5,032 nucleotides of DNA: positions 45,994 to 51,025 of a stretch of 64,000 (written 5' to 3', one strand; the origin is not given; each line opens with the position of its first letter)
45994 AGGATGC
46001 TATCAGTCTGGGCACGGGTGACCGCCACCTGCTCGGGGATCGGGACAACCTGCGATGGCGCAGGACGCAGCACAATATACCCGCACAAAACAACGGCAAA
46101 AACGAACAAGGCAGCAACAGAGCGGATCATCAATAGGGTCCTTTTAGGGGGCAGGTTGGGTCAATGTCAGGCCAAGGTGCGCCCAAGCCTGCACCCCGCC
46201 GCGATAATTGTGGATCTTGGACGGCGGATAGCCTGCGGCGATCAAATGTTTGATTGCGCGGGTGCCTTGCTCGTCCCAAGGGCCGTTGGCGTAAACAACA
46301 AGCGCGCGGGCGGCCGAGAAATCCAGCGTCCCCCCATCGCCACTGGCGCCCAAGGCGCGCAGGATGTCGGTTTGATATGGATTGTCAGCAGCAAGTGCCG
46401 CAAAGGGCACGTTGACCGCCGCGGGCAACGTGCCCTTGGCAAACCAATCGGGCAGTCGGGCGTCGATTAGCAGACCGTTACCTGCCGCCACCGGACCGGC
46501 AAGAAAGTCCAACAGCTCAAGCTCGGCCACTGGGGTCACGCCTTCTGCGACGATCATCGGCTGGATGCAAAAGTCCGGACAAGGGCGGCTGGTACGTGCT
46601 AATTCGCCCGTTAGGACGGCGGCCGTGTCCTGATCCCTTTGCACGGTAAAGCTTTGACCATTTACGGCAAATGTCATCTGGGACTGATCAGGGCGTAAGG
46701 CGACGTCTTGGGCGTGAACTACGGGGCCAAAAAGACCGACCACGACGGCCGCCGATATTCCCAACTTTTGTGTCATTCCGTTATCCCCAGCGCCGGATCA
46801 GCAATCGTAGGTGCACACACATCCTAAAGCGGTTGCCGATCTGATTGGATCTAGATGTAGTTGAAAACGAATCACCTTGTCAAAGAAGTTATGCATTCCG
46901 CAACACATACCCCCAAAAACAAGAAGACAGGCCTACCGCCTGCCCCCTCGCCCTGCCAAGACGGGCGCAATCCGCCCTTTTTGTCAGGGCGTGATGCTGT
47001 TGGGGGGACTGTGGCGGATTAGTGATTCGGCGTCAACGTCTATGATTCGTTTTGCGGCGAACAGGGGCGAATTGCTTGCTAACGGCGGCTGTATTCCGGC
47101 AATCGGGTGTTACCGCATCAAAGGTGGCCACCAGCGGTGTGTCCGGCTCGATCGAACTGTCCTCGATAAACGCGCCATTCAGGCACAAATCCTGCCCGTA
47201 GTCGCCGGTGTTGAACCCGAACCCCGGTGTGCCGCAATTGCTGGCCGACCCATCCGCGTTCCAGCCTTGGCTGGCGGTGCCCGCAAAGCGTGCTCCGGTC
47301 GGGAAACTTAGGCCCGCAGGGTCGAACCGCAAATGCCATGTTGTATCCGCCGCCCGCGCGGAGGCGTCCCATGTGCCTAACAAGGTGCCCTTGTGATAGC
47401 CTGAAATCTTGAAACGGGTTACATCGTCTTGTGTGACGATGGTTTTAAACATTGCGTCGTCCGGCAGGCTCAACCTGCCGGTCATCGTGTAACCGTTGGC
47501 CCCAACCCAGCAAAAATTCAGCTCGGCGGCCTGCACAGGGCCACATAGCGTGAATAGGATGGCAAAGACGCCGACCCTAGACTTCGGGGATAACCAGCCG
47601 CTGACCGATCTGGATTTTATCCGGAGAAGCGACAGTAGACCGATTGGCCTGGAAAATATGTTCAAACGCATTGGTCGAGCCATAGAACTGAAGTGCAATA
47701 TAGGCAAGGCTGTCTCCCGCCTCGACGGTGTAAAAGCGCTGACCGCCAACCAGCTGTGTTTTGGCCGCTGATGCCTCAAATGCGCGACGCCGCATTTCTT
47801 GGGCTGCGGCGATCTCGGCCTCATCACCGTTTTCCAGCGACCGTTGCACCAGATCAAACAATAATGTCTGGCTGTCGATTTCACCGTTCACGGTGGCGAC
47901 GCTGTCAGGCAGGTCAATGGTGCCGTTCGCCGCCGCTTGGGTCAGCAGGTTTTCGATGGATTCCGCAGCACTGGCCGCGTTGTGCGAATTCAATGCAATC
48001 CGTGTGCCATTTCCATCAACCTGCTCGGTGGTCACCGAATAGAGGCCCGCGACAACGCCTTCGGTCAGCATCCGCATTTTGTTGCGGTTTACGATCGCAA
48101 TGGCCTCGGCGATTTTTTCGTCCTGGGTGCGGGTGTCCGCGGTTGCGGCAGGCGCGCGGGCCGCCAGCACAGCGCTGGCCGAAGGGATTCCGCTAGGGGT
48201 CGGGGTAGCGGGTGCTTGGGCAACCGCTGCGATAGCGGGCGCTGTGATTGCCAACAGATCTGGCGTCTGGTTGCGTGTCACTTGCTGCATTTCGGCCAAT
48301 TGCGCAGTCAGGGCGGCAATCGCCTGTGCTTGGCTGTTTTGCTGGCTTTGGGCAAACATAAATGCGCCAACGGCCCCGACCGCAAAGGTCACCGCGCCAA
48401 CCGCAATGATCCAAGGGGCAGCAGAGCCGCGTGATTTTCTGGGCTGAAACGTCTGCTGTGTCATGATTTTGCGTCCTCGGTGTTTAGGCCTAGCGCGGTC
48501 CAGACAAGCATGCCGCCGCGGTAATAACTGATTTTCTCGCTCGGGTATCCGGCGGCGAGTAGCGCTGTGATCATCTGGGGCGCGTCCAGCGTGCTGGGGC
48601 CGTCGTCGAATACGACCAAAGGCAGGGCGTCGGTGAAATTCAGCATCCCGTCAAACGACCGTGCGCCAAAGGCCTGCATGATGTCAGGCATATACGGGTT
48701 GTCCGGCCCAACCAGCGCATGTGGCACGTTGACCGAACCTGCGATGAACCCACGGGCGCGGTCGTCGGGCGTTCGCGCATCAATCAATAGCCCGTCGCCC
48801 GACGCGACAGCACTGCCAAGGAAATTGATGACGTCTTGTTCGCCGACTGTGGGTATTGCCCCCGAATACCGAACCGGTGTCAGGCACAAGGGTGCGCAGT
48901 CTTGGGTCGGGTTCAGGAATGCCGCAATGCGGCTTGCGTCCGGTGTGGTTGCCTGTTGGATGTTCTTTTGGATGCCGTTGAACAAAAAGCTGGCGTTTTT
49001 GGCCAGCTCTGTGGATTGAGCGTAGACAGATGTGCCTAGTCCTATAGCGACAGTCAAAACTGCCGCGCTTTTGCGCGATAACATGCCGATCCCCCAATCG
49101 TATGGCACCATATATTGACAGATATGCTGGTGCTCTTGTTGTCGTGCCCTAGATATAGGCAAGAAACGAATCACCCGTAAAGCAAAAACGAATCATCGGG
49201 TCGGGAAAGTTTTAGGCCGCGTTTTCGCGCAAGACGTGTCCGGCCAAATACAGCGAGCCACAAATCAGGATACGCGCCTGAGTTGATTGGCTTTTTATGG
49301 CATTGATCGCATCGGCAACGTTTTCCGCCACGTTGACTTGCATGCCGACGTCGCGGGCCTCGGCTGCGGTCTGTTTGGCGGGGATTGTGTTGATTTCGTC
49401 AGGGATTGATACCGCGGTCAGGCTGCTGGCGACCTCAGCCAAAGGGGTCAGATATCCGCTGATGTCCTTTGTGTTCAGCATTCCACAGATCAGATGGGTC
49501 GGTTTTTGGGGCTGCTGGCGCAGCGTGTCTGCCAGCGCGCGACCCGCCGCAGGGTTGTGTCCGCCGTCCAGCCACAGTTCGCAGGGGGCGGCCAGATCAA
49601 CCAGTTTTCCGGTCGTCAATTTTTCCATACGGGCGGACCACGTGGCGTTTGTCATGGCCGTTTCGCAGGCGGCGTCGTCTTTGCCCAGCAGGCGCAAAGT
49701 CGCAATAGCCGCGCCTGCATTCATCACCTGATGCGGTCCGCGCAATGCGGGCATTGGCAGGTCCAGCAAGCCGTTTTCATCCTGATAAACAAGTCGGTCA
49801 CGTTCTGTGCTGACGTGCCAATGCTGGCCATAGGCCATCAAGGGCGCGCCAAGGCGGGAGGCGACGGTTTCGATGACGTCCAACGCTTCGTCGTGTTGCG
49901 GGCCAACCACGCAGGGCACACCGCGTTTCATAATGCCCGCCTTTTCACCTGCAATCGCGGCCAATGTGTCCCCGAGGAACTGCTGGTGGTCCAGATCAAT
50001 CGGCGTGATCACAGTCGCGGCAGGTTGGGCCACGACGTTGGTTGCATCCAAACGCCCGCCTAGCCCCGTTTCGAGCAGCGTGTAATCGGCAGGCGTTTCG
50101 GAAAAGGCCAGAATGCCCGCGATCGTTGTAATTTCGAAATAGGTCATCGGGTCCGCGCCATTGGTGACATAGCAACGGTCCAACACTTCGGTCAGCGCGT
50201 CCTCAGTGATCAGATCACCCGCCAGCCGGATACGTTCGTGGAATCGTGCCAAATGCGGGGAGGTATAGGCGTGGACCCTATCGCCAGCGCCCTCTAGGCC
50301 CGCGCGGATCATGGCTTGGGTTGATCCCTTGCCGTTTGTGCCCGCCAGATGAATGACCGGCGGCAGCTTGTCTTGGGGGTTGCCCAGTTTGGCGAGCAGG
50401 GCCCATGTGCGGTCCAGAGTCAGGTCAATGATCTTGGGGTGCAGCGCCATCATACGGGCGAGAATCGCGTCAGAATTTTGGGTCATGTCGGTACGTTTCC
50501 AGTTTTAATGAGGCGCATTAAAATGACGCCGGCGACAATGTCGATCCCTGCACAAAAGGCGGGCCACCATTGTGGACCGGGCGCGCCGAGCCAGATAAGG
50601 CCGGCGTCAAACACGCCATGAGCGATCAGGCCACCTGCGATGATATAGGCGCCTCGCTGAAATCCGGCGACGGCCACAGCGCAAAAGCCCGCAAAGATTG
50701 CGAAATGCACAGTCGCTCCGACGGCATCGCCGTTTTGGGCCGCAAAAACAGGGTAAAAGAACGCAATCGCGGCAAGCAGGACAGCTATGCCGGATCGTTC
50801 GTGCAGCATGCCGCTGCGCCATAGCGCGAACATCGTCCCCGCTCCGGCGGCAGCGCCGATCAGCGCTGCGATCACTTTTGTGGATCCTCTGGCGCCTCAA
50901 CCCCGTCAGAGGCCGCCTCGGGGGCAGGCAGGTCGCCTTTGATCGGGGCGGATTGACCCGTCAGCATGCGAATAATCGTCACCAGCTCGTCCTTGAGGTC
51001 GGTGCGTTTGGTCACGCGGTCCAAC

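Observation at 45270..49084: Two diverged tandem copies of an uncharacterised envelope module: Cys-less periplasmic rhodanese-homology protein + membrane-anchored LysM protein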

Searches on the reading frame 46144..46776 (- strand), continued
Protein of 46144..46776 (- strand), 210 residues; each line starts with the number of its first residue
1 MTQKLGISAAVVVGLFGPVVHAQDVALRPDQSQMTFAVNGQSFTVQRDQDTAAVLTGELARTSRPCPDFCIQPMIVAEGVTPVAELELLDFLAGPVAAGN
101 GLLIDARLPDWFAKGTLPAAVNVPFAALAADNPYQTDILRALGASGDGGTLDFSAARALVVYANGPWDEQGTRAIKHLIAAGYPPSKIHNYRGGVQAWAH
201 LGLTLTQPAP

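Call 93: search_protein_families(library=pfam, proteins=[L078:5435-5743:+, L078:7471-7947:-, L078:1646-4897:-, L072:3976-5172:+, L072:5296-5670:+, L072:8193-9773:+, L052:4365-5699:-, L052:7293-8342:-, L060:5006-5764:-, L060:7317-7649:+], max_evalue=0.001)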
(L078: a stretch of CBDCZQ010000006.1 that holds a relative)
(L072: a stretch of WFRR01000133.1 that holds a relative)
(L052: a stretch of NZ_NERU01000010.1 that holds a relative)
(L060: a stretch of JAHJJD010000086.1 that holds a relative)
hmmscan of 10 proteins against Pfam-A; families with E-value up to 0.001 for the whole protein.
L078:5435-5743:+ (102 aa): 0 families

L078:7471-7947:- (158 aa): 0 families

L078:1646-4897:- (1083 aa): 5 families
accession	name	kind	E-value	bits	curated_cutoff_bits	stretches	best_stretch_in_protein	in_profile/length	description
PF00176.29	SNF2-rel_dom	-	4.4e-76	256.2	24.9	1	621-900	1-289/290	SNF2-related domain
PF00271.37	Helicase_C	-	1.6e-26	93.1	23.5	1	915-1024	2-110/110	Helicase conserved C-terminal domain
PF04851.21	ResIII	-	3.4e-09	37.3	22.5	1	617-773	3-163/164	Type III restriction enzyme, res subunit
PF00270.35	DEAD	-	4.5e-08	33.4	26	1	643-774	21-162/167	DEAD/DEAH box helicase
PF04434.22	SWIM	-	0.0009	19.2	19.6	0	75-99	9-37/38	SWIM zinc finger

L072:3976-5172:+ (398 aa): 3 families
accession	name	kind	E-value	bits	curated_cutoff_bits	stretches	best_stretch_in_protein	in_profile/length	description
PF21623.3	HK_sensor_dom_bact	-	1.5e-28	100.1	27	1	60-295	20-245/253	Bacterial histidine kinase, sensor domain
PF00672.30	HAMP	-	1.9e-10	41.3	25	1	340-389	1-50/53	HAMP domain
PF02743.24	dCache_1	-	9.4e-09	35.6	45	1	50-248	14-184/240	Cache domain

L072:5296-5670:+ (124 aa): 0 families

L072:8193-9773:+ (526 aa): 1 family
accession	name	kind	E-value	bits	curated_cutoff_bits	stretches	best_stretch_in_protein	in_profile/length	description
PF04492.19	Phage_rep_O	-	7.7e-09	36.4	28.7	1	44-132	12-95/95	Bacteriophage replication protein O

L052:4365-5699:- (444 aa): 1 family
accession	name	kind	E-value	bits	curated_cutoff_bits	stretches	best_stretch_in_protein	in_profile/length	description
PF00202.27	Aminotran_3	-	6.4e-88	295.6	30.5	1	27-438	12-401/403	Aminotransferase class-III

L052:7293-8342:- (349 aa): 0 families

L060:5006-5764:- (252 aa): 1 family
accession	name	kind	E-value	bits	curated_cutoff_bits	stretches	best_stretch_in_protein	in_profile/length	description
PF11306.15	DUF3108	-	1.6e-23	84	26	1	50-236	1-198/209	Protein of unknown function (DUF3108)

L060:7317-7649:+ (110 aa): 3 families
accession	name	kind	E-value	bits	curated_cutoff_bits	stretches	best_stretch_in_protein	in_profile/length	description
PF00085.26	Thioredoxin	-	7.7e-32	109.8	23.5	1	5-107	2-102/103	Thioredoxin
PF13098.12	Thioredoxin_2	-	1.2e-07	32.5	27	1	20-106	4-104/104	Thioredoxin-like domain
PF13905.12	Thioredoxin_8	-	9.6e-06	26.3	27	1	22-66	2-46/94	Thioredoxin-like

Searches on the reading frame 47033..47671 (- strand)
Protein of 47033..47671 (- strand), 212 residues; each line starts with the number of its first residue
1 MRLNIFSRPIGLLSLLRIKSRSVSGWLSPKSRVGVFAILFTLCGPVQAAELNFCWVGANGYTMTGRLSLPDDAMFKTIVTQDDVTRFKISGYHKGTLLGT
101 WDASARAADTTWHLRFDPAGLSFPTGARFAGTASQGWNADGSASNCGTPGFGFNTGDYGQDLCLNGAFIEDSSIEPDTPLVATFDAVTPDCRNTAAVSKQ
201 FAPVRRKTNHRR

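Call 3: search_protein_families(library=pfam, proteins=[window:47033-47671:-], max_evalue=0.1)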
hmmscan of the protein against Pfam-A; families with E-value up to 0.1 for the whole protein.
window:47033-47671:- (212 aa): 0 families

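Call 4: search_protein_families(library=ncbifam, proteins=[window:47033-47671:-], max_evalue=0.1)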
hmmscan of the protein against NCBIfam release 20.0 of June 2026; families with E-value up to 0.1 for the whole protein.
window:47033-47671:- (212 aa): 0 families

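Call 89: find_homologous_proteins(query=window:47033-47563:-, max_evalue=0.001)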
Query window:47033-47563:- (176 aa): 123 proteins with E <= 0.001 among 205 candidates; the best 120 are listed.
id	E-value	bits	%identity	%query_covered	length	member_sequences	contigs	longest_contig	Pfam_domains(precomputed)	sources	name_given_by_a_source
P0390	1.1e-91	323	77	98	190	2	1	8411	-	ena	-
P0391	4.2e-90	318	100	79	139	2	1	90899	-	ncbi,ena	-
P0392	2.7e-89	315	82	93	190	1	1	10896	-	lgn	-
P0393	6.8e-86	304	74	100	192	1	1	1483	-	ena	-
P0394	3.2e-80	286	72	93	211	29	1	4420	-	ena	-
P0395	4.7e-80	285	75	90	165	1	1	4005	-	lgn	-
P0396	1.1e-79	284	70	97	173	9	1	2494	-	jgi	-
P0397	6.1e-79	282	74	90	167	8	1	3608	-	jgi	-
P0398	1.5e-78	280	79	84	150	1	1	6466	-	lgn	-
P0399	4.3e-78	279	73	93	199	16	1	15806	-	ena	-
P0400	1.3e-77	277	71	92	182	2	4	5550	-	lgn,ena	-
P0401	3.8e-77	276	71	91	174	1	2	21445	-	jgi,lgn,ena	-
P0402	8.4e-75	268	74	85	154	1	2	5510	-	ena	-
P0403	9.1e-75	268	69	93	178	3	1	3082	-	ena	-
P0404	3.4e-74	266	69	90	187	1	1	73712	-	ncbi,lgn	-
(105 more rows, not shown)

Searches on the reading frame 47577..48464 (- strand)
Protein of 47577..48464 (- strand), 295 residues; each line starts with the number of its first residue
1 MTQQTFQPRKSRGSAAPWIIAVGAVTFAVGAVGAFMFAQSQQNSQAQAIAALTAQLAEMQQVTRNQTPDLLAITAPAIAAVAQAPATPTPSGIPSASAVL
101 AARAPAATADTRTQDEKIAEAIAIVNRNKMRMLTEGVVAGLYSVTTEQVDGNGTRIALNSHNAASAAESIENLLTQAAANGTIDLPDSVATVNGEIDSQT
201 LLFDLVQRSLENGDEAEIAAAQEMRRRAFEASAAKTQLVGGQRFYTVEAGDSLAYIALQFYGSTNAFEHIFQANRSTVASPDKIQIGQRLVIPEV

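Call 3: search_protein_families(library=pfam, proteins=[window:47577-48464:-], max_evalue=0.1)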
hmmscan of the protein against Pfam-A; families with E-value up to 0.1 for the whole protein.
window:47577-48464:- (295 aa): 3 families
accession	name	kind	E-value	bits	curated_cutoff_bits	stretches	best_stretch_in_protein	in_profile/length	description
PF01476.26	LysM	-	1.2e-07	32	20.9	1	245-293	1-43/43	LysM domain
PF05489.18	Phage_tail_X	-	0.0017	18.4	22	1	246-295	5-54/60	Phage Tail Protein X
PF15308.11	CEP170_C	-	0.021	13.9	27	1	37-113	462-538/683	CEP170 C-terminus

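Call 4: search_protein_families(library=ncbifam, proteins=[window:47577-48464:-], max_evalue=0.1)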
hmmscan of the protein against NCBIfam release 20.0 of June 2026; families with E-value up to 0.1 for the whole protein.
window:47577-48464:- (295 aa): 9 families
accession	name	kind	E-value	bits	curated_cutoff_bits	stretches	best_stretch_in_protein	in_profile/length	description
NF008399.0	PRK11198.1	equivalog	4.8e-17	62.7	134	1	162-294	23-147/149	peptidoglycan-binding protein LysM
NF033598.2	elast_bind_EbpS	equivalog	0.00011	21.2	300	1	228-293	437-498/498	elastin-binding protein EbpS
NF012230.0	LWXIA_domain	equivalog_domain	0.0014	18.7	33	1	265-292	46-73/74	LWXIA domain-containing protein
NF010723.1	PRK14125.1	equivalog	0.0039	17.1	60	1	245-293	35-85/87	cell division suppressor protein YneA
NF033163.1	lipo_LipL71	equivalog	0.0046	16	600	1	224-293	385-459/471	lipoprotein LipL71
NF033761.1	gliding_GltJ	equivalog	0.015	14.4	450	1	8-117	362-478/671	adventurous gliding motility protein GltJ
NF008173.0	PRK10920.1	equivalog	0.015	14.4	313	1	8-74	27-94/390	uroporphyrinogen-III C-methyltransferase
TIGR02899.1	spore_safA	subfamily_domain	0.054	13.5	67.85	1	247-293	1-43/44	SafA/ExsA family spore coat assembly protein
NF040883.1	amid_act_ActS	equivalog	0.065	12.5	375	0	242-292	33-78/242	amidase activator ActS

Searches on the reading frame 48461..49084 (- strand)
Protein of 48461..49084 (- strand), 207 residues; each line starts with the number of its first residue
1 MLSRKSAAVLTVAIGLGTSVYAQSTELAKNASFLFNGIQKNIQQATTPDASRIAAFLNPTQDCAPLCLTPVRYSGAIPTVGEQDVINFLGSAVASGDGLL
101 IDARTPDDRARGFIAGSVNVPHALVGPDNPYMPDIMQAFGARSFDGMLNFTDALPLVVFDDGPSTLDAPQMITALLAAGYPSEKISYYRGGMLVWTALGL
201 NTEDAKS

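Call 3: search_protein_families(library=pfam, proteins=[window:48461-49084:-], max_evalue=0.1)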
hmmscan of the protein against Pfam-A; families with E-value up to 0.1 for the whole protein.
window:48461-49084:- (207 aa): 1 family
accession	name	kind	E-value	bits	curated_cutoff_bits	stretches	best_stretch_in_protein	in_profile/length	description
PF00581.25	Rhodanese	-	4.8e-08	33.8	22.2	1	95-197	11-101/102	Rhodanese-like domain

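Call 4: search_protein_families(library=ncbifam, proteins=[window:48461-49084:-], max_evalue=0.1)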
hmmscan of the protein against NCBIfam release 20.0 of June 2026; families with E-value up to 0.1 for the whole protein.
window:48461-49084:- (207 aa): 0 families

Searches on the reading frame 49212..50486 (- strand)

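Call 3: search_protein_families(library=pfam, proteins=[window:49212-50486:-], max_evalue=0.1)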
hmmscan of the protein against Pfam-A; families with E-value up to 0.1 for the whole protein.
window:49212-50486:- (424 aa): 2 families
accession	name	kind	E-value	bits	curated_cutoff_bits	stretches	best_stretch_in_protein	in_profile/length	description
PF02875.26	Mur_ligase_C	-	1.5e-12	48.9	28.4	1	297-411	7-126/127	Mur ligase, glutamate ligase domain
PF08245.18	Mur_ligase_M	-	1.3e-08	35.5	24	1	48-263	2-199/200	Mur ligase middle domain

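Call 4: search_protein_families(library=ncbifam, proteins=[window:49212-50486:-], max_evalue=0.1)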
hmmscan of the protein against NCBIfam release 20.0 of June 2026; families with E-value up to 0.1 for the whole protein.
window:49212-50486:- (424 aa): 18 families
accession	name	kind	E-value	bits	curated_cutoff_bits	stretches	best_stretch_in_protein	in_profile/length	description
TIGR01499.1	folC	subfamily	4e-111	372.2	162.65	1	24-420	1-398/400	bifunctional protein FolC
NF008101.0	PRK10846.1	equivalog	4.6e-63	213.5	360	1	9-420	17-412/422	bifunctional tetrahydrofolate synthase/dihydrofolate synthase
NF047860.1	Tet-DihydfolSynFolCMyb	equivalog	4.6e-52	177.5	700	1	20-412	42-453/468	bifunctional tetrahydrofolate synthase/dihydrofolate synthase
TIGR01143.1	murF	subfamily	1.6e-10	40.5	288.6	1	125-291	118-293/418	UDP-N-acetylmuramoyl-tripeptide--D-alanyl-D-alanine ligase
TIGR01082.1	murC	equivalog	1.8e-06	27.3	335.1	1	153-325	166-340/449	UDP-N-acetylmuramate--L-alanine ligase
NF053648.1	pMurE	equivalog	7.1e-06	25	600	1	154-277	189-310/464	pseudomurein biosynthesis peptide ligase pMurE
NF010628.0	PRK14022.1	equivalog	7.4e-06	24.9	536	1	163-401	209-443/483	UDP-N-acetylmuramoyl-L-alanyl-D-glutamate--L-lysine ligase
NF001124.0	PRK00139.1-2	equivalog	1.3e-05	24.2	476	1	247-335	301-384/500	UDP-N-acetylmuramoyl-L-alanyl-D-glutamate--2,6-diaminopimelate ligase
TIGR01087.1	murD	equivalog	2.4e-05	23.6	211.95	0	153-291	170-312/441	UDP-N-acetylmuramoyl-L-alanine--D-glutamate ligase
TIGR01085.1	murE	subfamily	3.9e-05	22.7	257.3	1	35-71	79-114/472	UDP-N-acetylmuramyl-tripeptide synthetase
TIGR02068.2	cya_phycin_syn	equivalog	7.9e-05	20.8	850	0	42-75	479-512/862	cyanophycin synthetase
NF001126.0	PRK00139.1-4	equivalog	0.00019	20.1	373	0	34-71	97-133/486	UDP-N-acetylmuramoyl-L-alanyl-D-glutamate--2,6-diaminopimelate ligase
TIGR04012.1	poly_gGlu_PgsB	equivalog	0.00022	20.1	222.7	1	39-81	26-68/380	poly-gamma-glutamate synthase PgsB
NF001129.0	PRK00139.2-3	equivalog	0.0013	17.4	762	0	236-325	305-390/517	UDP-N-acetylmuramoyl-L-alanyl-D-glutamate--2,6-diaminopimelate ligase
NF053645.1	pMurC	equivalog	0.0014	17.4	560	0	43-68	103-128/492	pseudomurein biosynthesis peptide ligase pMurC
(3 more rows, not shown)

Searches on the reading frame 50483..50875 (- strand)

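Call 3: search_protein_families(library=pfam, proteins=[window:50483-50875:-], max_evalue=0.1)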
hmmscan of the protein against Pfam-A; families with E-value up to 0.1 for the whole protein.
window:50483-50875:- (130 aa): 0 families

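Call 4: search_protein_families(library=ncbifam, proteins=[window:50483-50875:-], max_evalue=0.1)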
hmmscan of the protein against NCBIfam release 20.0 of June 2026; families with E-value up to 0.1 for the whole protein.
window:50483-50875:- (130 aa): 2 families
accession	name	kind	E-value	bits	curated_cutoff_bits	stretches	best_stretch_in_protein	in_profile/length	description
NF008676.0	PRK11689.1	equivalog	0.011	14.9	194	1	2-68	217-281/297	aromatic amino acid DMT transporter YddG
NF005891.0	PRK07854.1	equivalog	0.057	13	237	0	39-68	85-114/243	enoyl-CoA hydratase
